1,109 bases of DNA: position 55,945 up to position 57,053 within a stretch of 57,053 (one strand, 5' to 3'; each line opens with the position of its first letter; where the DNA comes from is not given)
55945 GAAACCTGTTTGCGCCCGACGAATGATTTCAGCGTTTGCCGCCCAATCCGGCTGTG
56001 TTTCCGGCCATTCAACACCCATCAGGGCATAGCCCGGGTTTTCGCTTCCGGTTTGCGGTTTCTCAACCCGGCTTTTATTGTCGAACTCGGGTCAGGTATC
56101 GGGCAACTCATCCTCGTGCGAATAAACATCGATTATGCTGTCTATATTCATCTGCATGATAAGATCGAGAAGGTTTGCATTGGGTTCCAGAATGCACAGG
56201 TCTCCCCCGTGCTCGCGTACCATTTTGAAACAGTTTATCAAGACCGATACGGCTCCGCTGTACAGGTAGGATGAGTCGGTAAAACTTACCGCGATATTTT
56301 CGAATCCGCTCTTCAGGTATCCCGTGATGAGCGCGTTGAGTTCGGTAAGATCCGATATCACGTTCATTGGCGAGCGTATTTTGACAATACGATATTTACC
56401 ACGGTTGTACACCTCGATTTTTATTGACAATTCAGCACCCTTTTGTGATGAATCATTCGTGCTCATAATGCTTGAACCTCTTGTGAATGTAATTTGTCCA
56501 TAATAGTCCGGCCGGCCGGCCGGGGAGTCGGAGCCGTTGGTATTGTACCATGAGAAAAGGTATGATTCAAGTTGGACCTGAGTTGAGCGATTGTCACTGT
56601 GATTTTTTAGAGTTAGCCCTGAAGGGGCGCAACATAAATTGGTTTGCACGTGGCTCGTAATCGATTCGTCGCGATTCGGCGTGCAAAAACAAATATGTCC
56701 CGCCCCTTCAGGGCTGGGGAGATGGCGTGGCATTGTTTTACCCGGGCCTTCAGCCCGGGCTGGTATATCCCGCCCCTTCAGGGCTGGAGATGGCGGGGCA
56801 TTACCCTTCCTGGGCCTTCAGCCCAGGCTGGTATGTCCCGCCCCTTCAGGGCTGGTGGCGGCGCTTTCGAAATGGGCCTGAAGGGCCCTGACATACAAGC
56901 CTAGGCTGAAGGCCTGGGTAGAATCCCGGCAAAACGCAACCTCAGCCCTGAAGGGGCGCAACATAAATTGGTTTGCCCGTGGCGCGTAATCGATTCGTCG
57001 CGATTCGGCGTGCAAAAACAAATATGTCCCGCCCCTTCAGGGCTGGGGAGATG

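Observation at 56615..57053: Array of ten mini-hairpins with an invariant CTTCA loop and covarying GC stems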

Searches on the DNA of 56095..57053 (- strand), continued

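Call 42: search_with_rna_model(model_id=R1, sources=[L085, L086, L087, L088, L089, L090, L091, L092, L093, L094, L095, L096, L097, L098, L099, L100, L101, L102, L103, L104, L105, L106, L107, L108, L109, L110, L111, L112, L113, L114, L115, L116, L117, L118, L119, L120, L121, L122, L123, L124, L125, L126, L127, L128, L129, L130, L131, L132, L133, L134, L135, L136, L137, L138, L139, L140, L141, L142, L143, L144, L145, L146, L147, L148, L149, L150, L151, L152, L153, L154, L155, L156, L157, L158, L159, L160], max_evalue=0.001, make_alignment=true)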
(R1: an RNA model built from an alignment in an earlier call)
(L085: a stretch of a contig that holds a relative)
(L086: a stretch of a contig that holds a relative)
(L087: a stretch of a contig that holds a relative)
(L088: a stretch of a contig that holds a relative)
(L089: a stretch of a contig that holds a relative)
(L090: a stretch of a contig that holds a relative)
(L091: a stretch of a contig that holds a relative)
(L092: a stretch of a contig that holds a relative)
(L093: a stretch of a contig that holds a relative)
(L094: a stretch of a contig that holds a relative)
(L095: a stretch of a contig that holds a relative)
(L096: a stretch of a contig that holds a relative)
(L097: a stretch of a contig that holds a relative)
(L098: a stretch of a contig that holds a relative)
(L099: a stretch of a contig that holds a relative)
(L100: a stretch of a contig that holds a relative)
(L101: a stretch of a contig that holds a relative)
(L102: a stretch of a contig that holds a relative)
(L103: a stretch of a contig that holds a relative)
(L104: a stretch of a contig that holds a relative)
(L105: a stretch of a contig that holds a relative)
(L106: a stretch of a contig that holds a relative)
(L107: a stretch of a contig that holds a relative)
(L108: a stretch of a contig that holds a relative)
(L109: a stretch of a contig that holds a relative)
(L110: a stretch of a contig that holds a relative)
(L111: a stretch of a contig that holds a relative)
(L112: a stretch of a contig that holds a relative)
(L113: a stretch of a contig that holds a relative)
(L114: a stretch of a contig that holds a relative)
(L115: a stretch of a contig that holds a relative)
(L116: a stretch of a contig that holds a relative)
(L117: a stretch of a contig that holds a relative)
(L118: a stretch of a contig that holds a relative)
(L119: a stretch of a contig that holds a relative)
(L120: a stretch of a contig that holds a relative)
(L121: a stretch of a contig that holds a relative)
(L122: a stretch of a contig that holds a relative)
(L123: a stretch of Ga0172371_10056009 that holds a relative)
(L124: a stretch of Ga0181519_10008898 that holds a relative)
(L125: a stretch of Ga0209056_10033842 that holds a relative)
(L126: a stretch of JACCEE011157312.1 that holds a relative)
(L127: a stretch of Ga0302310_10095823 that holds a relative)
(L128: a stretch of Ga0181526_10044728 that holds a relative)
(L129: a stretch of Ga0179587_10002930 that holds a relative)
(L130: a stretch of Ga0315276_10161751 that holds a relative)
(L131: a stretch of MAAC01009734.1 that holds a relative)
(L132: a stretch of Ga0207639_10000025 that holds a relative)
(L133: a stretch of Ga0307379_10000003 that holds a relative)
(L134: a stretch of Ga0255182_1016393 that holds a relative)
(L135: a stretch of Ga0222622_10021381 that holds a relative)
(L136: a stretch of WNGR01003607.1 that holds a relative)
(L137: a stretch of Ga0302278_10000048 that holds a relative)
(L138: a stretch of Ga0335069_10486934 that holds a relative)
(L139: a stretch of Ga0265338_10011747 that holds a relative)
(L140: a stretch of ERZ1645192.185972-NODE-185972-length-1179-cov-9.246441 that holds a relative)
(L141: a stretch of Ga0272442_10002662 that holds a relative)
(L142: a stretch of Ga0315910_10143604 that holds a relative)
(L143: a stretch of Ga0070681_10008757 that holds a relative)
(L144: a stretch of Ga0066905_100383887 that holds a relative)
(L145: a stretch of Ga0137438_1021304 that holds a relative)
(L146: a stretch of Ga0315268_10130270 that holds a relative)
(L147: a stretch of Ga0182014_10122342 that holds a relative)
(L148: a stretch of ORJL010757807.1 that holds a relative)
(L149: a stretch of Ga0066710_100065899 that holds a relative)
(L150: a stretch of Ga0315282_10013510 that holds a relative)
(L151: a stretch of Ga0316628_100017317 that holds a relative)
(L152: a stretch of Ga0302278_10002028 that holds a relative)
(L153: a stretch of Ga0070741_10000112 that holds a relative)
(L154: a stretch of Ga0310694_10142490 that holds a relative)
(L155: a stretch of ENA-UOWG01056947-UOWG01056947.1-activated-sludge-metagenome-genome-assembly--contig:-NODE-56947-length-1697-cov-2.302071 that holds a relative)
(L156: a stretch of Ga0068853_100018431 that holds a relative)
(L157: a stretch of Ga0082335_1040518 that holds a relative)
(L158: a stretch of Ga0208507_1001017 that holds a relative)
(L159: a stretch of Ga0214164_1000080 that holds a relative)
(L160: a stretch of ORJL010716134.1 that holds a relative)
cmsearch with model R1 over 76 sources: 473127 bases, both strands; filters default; matches with E-value up to 0.001: 116.
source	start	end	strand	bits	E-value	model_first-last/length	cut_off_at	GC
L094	3101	3189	+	84.6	8.8e-20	1-89/89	no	0.61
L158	4260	4348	-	81.1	7e-19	1-89/89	no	0.64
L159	1967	2055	+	81.1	7e-19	1-89/89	no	0.64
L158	3584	3673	-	79.9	1.4e-18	1-89/89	no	0.61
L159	2642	2731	+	79.9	1.4e-18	1-89/89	no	0.61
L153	5584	5673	+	79.3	2.1e-18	1-89/89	no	0.66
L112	1827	1914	+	78.8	2.8e-18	1-89/89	no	0.65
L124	6900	6988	+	77.6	5.8e-18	1-89/89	no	0.58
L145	25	114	-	77.1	7.6e-18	1-89/89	no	0.64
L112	2535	2622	+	76.5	1.1e-17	1-89/89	no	0.65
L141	174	262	-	75.4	2.2e-17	1-89/89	no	0.6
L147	707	795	-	74.5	3.6e-17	1-89/89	no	0.64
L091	6310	6399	-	73.8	5.6e-17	1-89/89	no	0.67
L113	6008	6098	-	73.6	6.5e-17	1-89/89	no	0.66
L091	6418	6507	+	73.6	6.5e-17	1-89/89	no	0.68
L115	2619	2705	+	73.2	8.1e-17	1-89/89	no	0.63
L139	8163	8249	-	73.2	8.3e-17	1-89/89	no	0.61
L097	7879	7965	-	72.9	9.7e-17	1-89/89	no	0.71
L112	1720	1808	-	72.4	1.3e-16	1-89/89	no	0.6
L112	4239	4326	+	72.2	1.5e-16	1-89/89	no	0.7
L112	1966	2054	-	72.1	1.6e-16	1-89/89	no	0.61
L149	4157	4244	-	72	1.6e-16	1-89/89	no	0.6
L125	3290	3376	+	72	1.6e-16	1-89/89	no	0.62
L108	105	194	-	72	1.7e-16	1-89/89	no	0.61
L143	9773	9859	+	70.3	4.6e-16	1-89/89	no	0.59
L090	1537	1624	-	70.1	5.1e-16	1-89/89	no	0.7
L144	880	967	-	70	5.5e-16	1-89/89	no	0.61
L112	2650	2738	-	69.5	7.4e-16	1-89/89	no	0.66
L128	1836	1925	-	69.1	9.4e-16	1-89/89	no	0.6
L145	729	819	-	68.7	1.2e-15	1-89/89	no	0.65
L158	4163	4255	+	68.1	1.7e-15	1-89/89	no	0.6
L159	2060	2152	-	68.1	1.7e-15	1-89/89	no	0.6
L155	512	603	-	67.9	2e-15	1-89/89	no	0.64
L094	2990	3079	-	67.5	2.5e-15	1-89/89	no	0.62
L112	4132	4220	-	67.2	3e-15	1-89/89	no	0.65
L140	6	97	-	67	3.4e-15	1-89/89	no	0.64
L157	1414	1513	+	66.1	5.7e-15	1-89/89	no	0.66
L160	1701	1800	-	66.1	5.7e-15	1-89/89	no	0.66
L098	2152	2245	-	65.9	6.4e-15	1-89/89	no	0.63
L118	92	175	+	65.8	7e-15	1-89/89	no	0.64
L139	7423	7509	-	65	1.1e-14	1-89/89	no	0.68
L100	3516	3606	+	64.9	1.2e-14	1-89/89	no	0.69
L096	7500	7605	-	64.9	1.2e-14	1-89/89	no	0.67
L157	1237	1326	-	64.8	1.3e-14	1-89/89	no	0.62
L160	1888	1977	+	64.8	1.3e-14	1-89/89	no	0.62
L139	7200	7307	+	64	2.1e-14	1-89/89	no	0.61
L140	90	181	+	63.9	2.2e-14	1-89/89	no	0.63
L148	2197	2286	+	63.3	3.1e-14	1-89/89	no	0.63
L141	272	360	+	63.1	3.4e-14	1-89/89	no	0.58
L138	1336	1424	-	62.6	4.6e-14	1-89/89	no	0.66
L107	6057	6168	+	62.4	5.1e-14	1-89/89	no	0.71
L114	6923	7038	+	61.1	1.1e-13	1-89/89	no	0.68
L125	2350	2437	-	60.8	1.3e-13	1-89/89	no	0.58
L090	1657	1742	+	60.5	1.6e-13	1-89/89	no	0.67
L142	1639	1728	+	59.9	2.3e-13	1-89/89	no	0.64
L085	1179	1286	+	59.9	2.4e-13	1-89/89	no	0.61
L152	903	993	-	58.2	6.6e-13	1-89/89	no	0.69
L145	624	724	+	58.1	7e-13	1-89/89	no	0.65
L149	4003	4095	+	57.1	1.2e-12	1-89/89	no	0.57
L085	975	1081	+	57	1.3e-12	1-89/89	no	0.64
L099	4245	4331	+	57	1.3e-12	1-89/89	no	0.51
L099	4976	5062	+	57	1.3e-12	1-89/89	no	0.51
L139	8018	8124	+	56.8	1.5e-12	1-89/89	no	0.62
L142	1534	1621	-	56.5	1.8e-12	1-89/89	no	0.6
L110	6573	6659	-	56.3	2.1e-12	1-89/89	no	0.63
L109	3857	3961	+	56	2.4e-12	1-89/89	no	0.54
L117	5653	5740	-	55.9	2.6e-12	1-89/89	no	0.68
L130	234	320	-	55.7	2.9e-12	1-89/89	no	0.64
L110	6332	6418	+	55.5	3.3e-12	1-89/89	no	0.66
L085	831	936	-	55.1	4.1e-12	1-89/89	no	0.71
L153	5441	5527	-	55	4.4e-12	1-89/89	no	0.6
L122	1584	1682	+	54.3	6.8e-12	1-89/89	no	0.66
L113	6164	6255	+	54.2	7.3e-12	1-89/89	no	0.75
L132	458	543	-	52.9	1.6e-11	1-89/89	no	0.6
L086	164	237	-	52.7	1.7e-11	1-89/89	no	0.64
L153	4817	4904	+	52.2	2.4e-11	1-89/89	no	0.66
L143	926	1011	+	52.2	2.4e-11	1-89/89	no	0.56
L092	7500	7604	+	51.8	3e-11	1-89/89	no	0.57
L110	6694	6761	+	50.4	7e-11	1-89/89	no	0.6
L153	4673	4760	-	50.3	7.2e-11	1-89/89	no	0.64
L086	311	384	-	50.1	8.3e-11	1-89/89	no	0.66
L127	793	885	-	49.8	1e-10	1-89/89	no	0.61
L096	6707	6793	-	49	1.6e-10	1-89/89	no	0.61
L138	1134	1212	-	48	3e-10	1-89/89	no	0.7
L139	7040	7125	-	48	3e-10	1-89/89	no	0.69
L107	5877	5985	-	47.1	5.1e-10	1-89/89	no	0.67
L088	6760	6847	-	47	5.5e-10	1-89/89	no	0.72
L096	6804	6888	+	46.7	6.4e-10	1-89/89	no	0.58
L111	411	498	+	45.8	1.1e-09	1-89/89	no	0.56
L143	831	916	-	43.4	4.7e-09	1-89/89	no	0.64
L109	3756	3848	-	42.1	1e-08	1-89/89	no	0.55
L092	7392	7482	-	41.9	1.1e-08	1-89/89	no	0.57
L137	5787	5835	+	39.3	5.6e-08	1-89/89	no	0.65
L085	1405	1504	+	38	1.2e-07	1-89/89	no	0.63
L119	4752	4857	+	37.7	1.5e-07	1-89/89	no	0.64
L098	2292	2384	+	37.7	1.5e-07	1-89/89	no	0.61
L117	5821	5908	+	36.9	2.3e-07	1-89/89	no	0.65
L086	33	155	+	34.4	1e-06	1-89/89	no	0.63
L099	5158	5270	-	33.9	1.4e-06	1-89/89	no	0.49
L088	6656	6738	+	32.7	2.9e-06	1-89/89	no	0.72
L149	4306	4390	+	32.5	3.1e-06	1-89/89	no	0.59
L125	3153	3233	-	32.3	3.6e-06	1-89/89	no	0.59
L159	656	756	+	32.1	4e-06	1-89/89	no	0.64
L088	6489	6551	+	31.1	7.4e-06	1-89/89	no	0.71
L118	346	424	-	30.1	1.4e-05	1-89/89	no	0.62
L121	1510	1566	-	29.6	1.9e-05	1-89/89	no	0.58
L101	26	116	-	29.1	2.5e-05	1-89/89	no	0.62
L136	13940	13989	-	28.5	3.6e-05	1-89/89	no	0.64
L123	2529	2605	+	26.9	9.3e-05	1-89/89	no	0.75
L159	531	632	-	26.3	0.00013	1-89/89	no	0.56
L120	854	929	+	26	0.00016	1-89/89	no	0.68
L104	2167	2287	-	25.7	0.00019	1-89/89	no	0.63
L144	1087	1134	+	24.5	0.00039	1-49/89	3'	0.62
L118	263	337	+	24.1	0.0005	1-89/89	no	0.57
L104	1809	1927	+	23.8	0.00061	1-89/89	no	0.71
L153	5832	5918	+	23.3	0.00081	1-89/89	no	0.7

Alignment A3: 116 matches aligned to the model, 187 columns, each read 5' to 3' on its own strand. Consensus structure (alignment columns), stored with it:
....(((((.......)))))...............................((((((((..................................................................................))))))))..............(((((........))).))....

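Call 56: search_with_rna_model(model_id=R1, sources=[L161, L162, L163, L164, L165, L166, L167, L168, L169, L170, L171, L172, L173, L174, L175, L176, L177, L178, L179, L180, L181, L182, L183, L184, L185, L186, L187, L188, L189, L190, L191, L192, L193, L194, L195, L196, L197, L198, L199, L200, L201, L202, L203, L204, L205, L206, L207, L208, L209, L210, L211, L212, L213, L214, L215, L216, L217, L218, L219, L220, L221, L222, L223, L224, L225, L226, L227, L228, L229, L230, L231, L232, L233, L234, L235, L236], max_evalue=0.001, make_alignment=true)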
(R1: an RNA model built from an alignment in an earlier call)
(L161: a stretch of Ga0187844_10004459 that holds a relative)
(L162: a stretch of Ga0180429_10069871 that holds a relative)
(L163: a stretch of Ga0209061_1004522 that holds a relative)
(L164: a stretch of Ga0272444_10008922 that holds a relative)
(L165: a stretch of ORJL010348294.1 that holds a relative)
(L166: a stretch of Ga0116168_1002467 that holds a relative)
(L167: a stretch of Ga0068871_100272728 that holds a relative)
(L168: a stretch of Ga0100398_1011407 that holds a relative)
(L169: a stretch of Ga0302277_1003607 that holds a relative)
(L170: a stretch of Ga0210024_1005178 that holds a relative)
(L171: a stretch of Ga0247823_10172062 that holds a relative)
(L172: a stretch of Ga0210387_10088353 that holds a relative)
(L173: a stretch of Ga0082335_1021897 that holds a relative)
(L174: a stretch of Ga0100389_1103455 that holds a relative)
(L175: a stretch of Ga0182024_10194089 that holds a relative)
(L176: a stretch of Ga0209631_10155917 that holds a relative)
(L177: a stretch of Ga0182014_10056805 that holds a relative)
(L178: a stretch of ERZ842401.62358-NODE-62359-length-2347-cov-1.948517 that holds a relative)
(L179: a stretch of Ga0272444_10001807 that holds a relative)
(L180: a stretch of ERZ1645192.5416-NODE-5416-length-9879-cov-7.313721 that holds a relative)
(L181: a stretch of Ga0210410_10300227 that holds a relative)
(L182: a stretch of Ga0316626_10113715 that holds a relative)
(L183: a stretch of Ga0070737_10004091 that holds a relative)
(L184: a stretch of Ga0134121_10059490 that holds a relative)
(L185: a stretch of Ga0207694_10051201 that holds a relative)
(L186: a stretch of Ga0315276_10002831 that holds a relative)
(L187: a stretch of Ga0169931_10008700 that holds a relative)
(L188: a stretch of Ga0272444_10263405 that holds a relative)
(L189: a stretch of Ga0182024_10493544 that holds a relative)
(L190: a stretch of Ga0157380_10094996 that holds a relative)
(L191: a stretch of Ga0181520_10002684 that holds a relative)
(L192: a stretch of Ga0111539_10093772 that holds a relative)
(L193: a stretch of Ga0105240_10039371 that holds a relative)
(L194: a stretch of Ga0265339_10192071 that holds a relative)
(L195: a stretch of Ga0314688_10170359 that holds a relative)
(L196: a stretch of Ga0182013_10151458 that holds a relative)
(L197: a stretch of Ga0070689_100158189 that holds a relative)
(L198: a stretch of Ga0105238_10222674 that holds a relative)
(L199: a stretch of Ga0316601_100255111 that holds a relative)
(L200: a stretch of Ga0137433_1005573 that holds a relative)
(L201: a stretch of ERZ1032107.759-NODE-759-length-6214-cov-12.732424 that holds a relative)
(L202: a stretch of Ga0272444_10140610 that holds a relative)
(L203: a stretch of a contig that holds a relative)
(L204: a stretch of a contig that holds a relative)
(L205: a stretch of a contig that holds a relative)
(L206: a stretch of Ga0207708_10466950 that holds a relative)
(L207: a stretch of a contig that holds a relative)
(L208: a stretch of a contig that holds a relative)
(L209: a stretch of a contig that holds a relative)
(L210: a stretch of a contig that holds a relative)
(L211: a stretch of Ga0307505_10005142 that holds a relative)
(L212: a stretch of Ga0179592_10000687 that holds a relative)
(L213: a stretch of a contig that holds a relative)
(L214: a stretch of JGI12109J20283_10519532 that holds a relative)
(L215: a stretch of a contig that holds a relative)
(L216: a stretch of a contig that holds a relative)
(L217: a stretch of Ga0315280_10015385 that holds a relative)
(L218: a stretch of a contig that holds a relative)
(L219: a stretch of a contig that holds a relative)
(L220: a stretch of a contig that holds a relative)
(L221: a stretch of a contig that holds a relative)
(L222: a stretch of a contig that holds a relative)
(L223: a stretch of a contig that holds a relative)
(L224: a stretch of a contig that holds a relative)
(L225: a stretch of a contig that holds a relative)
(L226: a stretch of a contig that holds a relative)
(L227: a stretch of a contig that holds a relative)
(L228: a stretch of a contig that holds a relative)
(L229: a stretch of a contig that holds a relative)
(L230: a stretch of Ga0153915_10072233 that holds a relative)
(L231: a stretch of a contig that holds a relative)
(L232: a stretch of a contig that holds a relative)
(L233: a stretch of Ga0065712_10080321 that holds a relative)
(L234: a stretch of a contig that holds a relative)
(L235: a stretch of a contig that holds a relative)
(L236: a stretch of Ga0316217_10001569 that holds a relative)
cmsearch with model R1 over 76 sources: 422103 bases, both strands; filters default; matches with E-value up to 0.001: 112.
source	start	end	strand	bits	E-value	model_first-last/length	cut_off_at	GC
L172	382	470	+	78.9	2.3e-18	1-89/89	no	0.62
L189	1381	1469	-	78.4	3.2e-18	1-89/89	no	0.56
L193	4435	4522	-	78.1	3.7e-18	1-89/89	no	0.6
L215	3707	3794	+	78.1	3.7e-18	1-89/89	no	0.6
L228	947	1034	+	78.1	3.7e-18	1-89/89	no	0.6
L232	725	813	-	78.1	3.8e-18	1-89/89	no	0.63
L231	3420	3508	+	77.6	5.2e-18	1-89/89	no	0.58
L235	4706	4795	+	77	7.2e-18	1-89/89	no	0.67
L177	1022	1110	+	75.9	1.4e-17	1-89/89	no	0.66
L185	1689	1776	-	75.7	1.6e-17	1-89/89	no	0.61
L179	4386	4474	+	75.4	1.9e-17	1-89/89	no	0.6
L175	944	1032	+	75.2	2.2e-17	1-89/89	no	0.58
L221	1672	1759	-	74.4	3.4e-17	1-89/89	no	0.65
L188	1078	1168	+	73.6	5.7e-17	1-89/89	no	0.68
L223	242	329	+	73.4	6.4e-17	1-89/89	no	0.64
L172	272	362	-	73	8.3e-17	1-89/89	no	0.57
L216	5673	5761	-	72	1.5e-16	1-89/89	no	0.58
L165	5769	5860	-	71.9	1.6e-16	1-89/89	no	0.61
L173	2194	2285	+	71.9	1.6e-16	1-89/89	no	0.61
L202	721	811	-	71.2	2.5e-16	1-89/89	no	0.65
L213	603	689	-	70.9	2.9e-16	1-89/89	no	0.64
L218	137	225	-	70.7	3.3e-16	1-89/89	no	0.6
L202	847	934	+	70.5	3.7e-16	1-89/89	no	0.64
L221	1767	1854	+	70.4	4e-16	1-89/89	no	0.69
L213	1742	1828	-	69.8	5.7e-16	1-89/89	no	0.69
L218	293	379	+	69.3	7.3e-16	1-89/89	no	0.6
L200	2518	2605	-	69.3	7.5e-16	1-89/89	no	0.61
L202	1423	1510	+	69.2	8.1e-16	1-89/89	no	0.65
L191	9498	9587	-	69.1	8.3e-16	1-89/89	no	0.6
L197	711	810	-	69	8.8e-16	1-89/89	no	0.6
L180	445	536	-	69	8.9e-16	1-89/89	no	0.62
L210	213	299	+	67.8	1.9e-15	1-89/89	no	0.71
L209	3947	4036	+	67.7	1.9e-15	1-89/89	no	0.59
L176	736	822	+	67.5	2.2e-15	1-89/89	no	0.59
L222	801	885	+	66.4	4.3e-15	1-89/89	no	0.67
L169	3570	3659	+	66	5.5e-15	1-89/89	no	0.59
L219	6475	6564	-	66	5.5e-15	1-89/89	no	0.59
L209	1446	1535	+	65.3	8.4e-15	1-89/89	no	0.61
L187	11254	11341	-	65.2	8.9e-15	1-89/89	no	0.66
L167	1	83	+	65.1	9e-15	5-89/89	5'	0.61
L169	10180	10269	-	64.6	1.2e-14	1-89/89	no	0.6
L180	3704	3795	+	64.6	1.3e-14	1-89/89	no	0.61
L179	4288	4376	-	64.3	1.5e-14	1-89/89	no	0.6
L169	9658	9747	-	63.4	2.6e-14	1-89/89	no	0.66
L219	342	431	+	63.4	2.6e-14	1-89/89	no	0.66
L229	280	369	+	63.4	2.6e-14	1-89/89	no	0.66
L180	3620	3711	-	63.1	3e-14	1-89/89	no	0.62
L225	1556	1643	-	63.1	3.1e-14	1-89/89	no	0.66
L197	849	936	+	63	3.3e-14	1-89/89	no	0.67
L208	193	280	+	62.1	5.6e-14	1-89/89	no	0.7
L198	579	677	-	61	1.1e-13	1-89/89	no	0.56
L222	1092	1177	-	60.6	1.4e-13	1-89/89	no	0.66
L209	1325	1422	-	60.2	1.7e-13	1-89/89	no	0.66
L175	841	929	-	60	2e-13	1-89/89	no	0.57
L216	6254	6360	+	59.8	2.3e-13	1-89/89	no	0.57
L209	3826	3923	-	59.6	2.6e-13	1-89/89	no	0.67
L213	752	842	+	59.4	2.8e-13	1-89/89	no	0.6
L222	228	317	-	59.1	3.4e-13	1-89/89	no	0.61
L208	47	146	-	59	3.6e-13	1-89/89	no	0.68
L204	1373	1463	+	58.2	5.9e-13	1-89/89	no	0.69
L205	12116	12206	-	58.2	5.9e-13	1-89/89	no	0.69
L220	1850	1940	+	58.2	5.9e-13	1-89/89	no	0.69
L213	1425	1512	+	57.8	7.2e-13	1-89/89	no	0.6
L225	1354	1443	+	57.5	8.6e-13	1-89/89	no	0.6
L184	35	124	-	57.4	9.1e-13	1-89/89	no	0.61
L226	6585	6675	+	55.8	2.4e-12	1-89/89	no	0.65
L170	548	635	+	55.5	3e-12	1-89/89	no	0.66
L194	855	943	+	55.2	3.6e-12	1-89/89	no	0.58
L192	759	850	+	54.7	4.8e-12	1-89/89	no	0.66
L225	772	861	-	54.5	5.3e-12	1-89/89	no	0.7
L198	1151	1237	+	52.9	1.4e-11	1-89/89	no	0.57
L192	613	712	-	50.9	4.6e-11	1-89/89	no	0.64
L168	2806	2892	-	50.1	7.4e-11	1-89/89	no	0.59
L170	6880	6966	-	50.1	7.4e-11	1-89/89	no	0.59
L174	796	882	+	50.1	7.4e-11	1-89/89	no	0.59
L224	3517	3603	+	50.1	7.4e-11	1-89/89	no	0.59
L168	3098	3187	+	48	2.6e-10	1-89/89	no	0.57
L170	7172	7261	+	48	2.6e-10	1-89/89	no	0.57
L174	501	590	-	48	2.6e-10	1-89/89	no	0.57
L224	3222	3311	-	48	2.6e-10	1-89/89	no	0.57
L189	1488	1559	+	47.6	3.4e-10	1-71/89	3'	0.61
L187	11377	11468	+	46.4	7.1e-10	1-89/89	no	0.64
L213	484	566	+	46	8.5e-10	1-89/89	no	0.53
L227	1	64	+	45.4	1.3e-09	26-89/89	5'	0.66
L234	2550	2636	-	45.3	1.3e-09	1-89/89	no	0.6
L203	97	186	-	44.9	1.7e-09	1-89/89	no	0.57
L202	1706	1794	-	43.4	4.3e-09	1-89/89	no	0.61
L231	11685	11771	+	42.8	5.9e-09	1-89/89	no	0.64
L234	2014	2102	-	42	9.6e-09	1-89/89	no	0.62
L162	2334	2387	-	42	9.7e-09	36-89/89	5'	0.65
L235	10468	10537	-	41.8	1.1e-08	1-89/89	no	0.56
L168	3204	3293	+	41.5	1.3e-08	1-89/89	no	0.54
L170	7278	7367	+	41.5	1.3e-08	1-89/89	no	0.54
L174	395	484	-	41.5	1.3e-08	1-89/89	no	0.54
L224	3116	3205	-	41.5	1.3e-08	1-89/89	no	0.54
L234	2131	2219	+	40.7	2.1e-08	1-89/89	no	0.58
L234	4991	5057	-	40.6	2.2e-08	1-89/89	no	0.55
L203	2232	2320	+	39.9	3.4e-08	1-89/89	no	0.65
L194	733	821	-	39.4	4.5e-08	1-89/89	no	0.58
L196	1396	1462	-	38.8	6.5e-08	18-89/89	5'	0.69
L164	7567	7659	+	37.8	1.2e-07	1-89/89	no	0.53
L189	402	490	-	36.7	2.3e-07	1-89/89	no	0.66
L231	11591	11678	-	36.1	3.4e-07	1-89/89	no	0.57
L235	10540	10612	+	34.9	6.8e-07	1-89/89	no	0.52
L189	511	597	+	32.5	2.9e-06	1-89/89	no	0.61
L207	6244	6326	+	31.2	6.3e-06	1-89/89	no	0.71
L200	2629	2711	+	29.5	1.7e-05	1-89/89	no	0.63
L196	434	522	-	28.2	3.9e-05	1-89/89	no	0.55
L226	1036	1112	+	28.2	3.9e-05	1-89/89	no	0.69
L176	824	919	-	27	7.7e-05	1-89/89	no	0.51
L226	1140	1241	-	24.7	0.00031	1-89/89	no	0.66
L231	10261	10349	-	24.2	0.00042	1-89/89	no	0.54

Alignment A4: 112 matches aligned to the model, 148 columns, each read 5' to 3' on its own strand. Consensus structure (alignment columns), stored with it:
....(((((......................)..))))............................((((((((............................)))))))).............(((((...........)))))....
